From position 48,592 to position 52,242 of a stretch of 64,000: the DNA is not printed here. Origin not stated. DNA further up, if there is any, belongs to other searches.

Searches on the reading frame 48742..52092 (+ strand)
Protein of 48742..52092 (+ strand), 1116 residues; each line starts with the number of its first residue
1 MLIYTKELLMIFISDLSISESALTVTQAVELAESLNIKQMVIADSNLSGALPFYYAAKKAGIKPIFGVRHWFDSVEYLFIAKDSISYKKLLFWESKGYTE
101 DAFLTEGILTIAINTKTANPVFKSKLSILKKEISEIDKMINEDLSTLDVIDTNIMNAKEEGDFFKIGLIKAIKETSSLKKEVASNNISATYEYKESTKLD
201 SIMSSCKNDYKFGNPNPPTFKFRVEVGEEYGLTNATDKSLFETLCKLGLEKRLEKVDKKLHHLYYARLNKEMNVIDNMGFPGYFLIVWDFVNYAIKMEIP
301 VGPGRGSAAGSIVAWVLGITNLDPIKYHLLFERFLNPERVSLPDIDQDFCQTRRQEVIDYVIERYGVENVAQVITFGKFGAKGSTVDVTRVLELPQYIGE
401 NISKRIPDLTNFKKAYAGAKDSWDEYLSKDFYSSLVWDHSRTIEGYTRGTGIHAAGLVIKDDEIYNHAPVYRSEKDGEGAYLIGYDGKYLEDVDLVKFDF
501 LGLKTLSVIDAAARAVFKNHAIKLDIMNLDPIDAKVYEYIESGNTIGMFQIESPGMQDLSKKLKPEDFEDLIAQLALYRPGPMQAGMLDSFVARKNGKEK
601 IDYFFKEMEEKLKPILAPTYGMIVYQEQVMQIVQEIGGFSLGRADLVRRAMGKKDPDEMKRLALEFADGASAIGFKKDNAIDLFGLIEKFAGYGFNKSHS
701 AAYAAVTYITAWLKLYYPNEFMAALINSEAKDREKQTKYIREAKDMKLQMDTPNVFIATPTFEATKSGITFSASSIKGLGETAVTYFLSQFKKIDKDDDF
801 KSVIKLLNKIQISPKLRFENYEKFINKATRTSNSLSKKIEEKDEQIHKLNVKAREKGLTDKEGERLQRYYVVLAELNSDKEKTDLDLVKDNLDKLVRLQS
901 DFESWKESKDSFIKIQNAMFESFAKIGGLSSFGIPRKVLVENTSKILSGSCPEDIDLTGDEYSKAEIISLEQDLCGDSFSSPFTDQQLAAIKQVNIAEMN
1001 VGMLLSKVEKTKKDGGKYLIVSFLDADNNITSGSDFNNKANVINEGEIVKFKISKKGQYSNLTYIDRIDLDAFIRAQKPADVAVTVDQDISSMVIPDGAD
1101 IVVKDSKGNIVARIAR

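Call 13: search_protein_families(library=pfam, proteins=[window:48742-52092:+], max_evalue=0.001)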
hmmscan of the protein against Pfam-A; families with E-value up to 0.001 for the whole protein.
window:48742-52092:+ (1116 aa): 3 families
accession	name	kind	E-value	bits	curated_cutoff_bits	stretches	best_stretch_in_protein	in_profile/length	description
PF07733.18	DNA_pol3_alpha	-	2.3e-87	293.3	23.9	1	241-502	3-260/260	Bacterial DNA polymerase III alpha NTPase domain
PF17657.6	DNA_pol3_finger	-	2.1e-59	200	22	1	505-672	1-164/166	Bacterial DNA polymerase III alpha subunit finger domain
PF02811.25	PHP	-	1.3e-09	39.1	26.4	1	14-101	6-99/164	PHP domain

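Call 59: search_dna_similar(query=window:48742-52092:+, collection=phages, mode=protein, max_evalue=1e-10, max_rows=12)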
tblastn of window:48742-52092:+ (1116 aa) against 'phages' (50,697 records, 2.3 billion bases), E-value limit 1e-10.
Records with a match: 1392; places in all: 1394; records where one place covers at least 80% of the query: 0.
Best place of each record, by identity: <60% 1392.
By first word of the organism name: Pseudomonas 302; Mycobacterium 282; Streptomyces 211; Gordonia 132; Bacillus 99; Staphylococcus 43; Bacteriophage 42; Microbacterium 36; Escherichia 31; Rhodococcus 22; and 57 more.
By host as written in the record: Mycobacterium smegmatis mc2 155 204; Pseudomonas aeruginosa 118; - 100; Pseudomonas aeruginosa PAO1 86; Streptomyces griseus ATCC 10137 81; Gordonia terrae 3612 65; Streptomyces lividans JI 1326 44; Mycobacterium smegmatis mc#155 37; and 230 more.
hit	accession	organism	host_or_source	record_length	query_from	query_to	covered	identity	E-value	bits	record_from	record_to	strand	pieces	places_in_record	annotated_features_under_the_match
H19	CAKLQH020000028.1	Acinetobacter phage MD-2021a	not known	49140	47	784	66%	36.3%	1e-124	429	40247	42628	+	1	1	dnaE: DNA polymerase III subunit alpha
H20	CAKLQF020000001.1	Acinetobacter phage MD-2021a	not known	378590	47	784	66%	36.3%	1e-124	429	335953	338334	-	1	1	dnaE: DNA polymerase III subunit alpha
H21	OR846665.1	Enterococcus phage Efs 1-1-1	Enterococcus faecalis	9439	13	779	69%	33.8%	5e-117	405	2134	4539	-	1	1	record has no annotation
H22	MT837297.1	Bacteriophage sp.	human fecal samples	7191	202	790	53%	42.6%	2e-132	451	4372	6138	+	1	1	record has no annotation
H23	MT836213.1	Bacteriophage sp.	human fecal samples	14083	202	784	52%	42.7%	2e-128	440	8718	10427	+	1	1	record has no annotation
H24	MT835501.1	Bacteriophage sp.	human fecal samples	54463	202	784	52%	42.3%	2e-122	422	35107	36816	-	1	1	record has no annotation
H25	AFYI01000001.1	Salmonella enterica subsp. enterica serovar Infantis str. ...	Homo sapiens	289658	246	784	48%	45.6%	3e-135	460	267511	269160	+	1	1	DNA polymerase III subunit alpha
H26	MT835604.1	Bacteriophage sp.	human fecal samples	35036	202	808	54%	40.4%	3e-127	436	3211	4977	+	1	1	record has no annotation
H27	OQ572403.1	Pseudomonas phage Y1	Pseudomonas aeruginosa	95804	248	784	48%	45.6%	1e-136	464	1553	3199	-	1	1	record has no annotation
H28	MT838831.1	Bacteriophage sp.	human fecal samples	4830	202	783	52%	42.0%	7e-124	421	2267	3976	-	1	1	record has no annotation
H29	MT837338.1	Bacteriophage sp.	human fecal samples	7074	178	790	55%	39.5%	9e-117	404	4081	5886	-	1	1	record has no annotation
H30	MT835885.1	Bacteriophage sp.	human fecal samples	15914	202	784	52%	41.4%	3e-120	415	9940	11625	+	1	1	record has no annotation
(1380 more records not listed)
